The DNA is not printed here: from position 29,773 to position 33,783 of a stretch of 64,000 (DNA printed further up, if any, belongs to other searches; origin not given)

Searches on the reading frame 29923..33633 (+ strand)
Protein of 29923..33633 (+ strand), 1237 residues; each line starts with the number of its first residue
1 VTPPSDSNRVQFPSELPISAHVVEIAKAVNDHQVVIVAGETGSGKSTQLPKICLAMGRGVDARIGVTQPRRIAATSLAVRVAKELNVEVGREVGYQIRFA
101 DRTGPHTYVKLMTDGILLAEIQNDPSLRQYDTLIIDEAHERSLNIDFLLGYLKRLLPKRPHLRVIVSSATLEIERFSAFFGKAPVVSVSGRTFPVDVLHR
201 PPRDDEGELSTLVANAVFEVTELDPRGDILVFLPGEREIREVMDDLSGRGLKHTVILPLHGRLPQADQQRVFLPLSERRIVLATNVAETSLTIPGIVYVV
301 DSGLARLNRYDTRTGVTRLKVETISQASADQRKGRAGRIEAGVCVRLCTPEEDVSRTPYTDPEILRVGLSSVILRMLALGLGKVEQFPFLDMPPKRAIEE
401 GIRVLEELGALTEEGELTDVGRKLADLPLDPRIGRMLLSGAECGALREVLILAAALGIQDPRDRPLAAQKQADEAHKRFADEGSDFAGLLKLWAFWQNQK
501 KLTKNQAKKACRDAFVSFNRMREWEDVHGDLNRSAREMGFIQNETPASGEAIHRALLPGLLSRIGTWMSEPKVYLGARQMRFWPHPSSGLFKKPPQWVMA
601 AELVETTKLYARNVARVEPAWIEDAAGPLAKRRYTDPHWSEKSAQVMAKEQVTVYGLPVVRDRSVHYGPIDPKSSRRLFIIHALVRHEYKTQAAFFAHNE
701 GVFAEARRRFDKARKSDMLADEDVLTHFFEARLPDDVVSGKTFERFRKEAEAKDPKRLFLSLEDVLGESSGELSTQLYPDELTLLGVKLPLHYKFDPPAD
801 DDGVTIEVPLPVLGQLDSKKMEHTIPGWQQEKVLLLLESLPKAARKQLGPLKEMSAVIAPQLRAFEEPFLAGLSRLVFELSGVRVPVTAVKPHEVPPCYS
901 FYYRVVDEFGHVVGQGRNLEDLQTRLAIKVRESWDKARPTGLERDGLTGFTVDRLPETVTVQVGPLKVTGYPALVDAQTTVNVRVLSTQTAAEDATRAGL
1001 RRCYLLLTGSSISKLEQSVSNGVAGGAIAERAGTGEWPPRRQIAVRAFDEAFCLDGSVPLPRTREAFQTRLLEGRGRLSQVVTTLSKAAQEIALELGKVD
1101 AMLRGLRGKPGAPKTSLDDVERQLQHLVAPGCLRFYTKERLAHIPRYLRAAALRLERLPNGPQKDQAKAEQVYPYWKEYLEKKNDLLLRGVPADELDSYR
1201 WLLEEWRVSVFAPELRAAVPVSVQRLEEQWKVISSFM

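Call 38: search_protein_families(library=pfam, proteins=[window:29923-33633:+], max_evalue=0.01)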
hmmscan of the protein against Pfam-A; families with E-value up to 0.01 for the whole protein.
window:29923-33633:+ (1237 aa): 10 families
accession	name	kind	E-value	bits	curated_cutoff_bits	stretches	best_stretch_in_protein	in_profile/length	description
PF11898.13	DUF3418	-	3.4e-164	548.2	25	1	642-1231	1-581/582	Domain of unknown function (DUF3418)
PF07717.22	OB_NTP_bind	-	3.6e-16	59.6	29.5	1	552-627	1-81/83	Oligonucleotide/oligosaccharide-binding (OB)-fold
PF00271.37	Helicase_C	-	6.2e-12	46.2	23.5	1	222-339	11-109/110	Helicase conserved C-terminal domain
PF04408.29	HA2_N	-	9.4e-08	32.4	21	1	403-429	3-29/29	Helicase associated domain (HA2), winged-helix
PF21010.2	HA2_C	-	7.5e-07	30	21.3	1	430-486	1-74/77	Helicase associated domain (HA2), ratchet-like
PF00270.35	DEAD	-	2.7e-06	27.7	26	1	27-172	9-161/167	DEAD/DEAH box helicase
PF13245.12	AAA_19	-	3.7e-05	24.3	25.1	1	27-142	6-103/134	AAA domain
PF13401.12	AAA_22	-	0.0015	19.3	27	1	32-164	5-118/130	AAA domain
PF25199.1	nSTAND_NTPase5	-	0.0046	17.2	34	0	21-68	27-77/145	Novel STAND NTPase 5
PF20720.3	nSTAND3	-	0.0061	16.7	27.2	0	24-56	9-41/155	Novel STAND NTPase 3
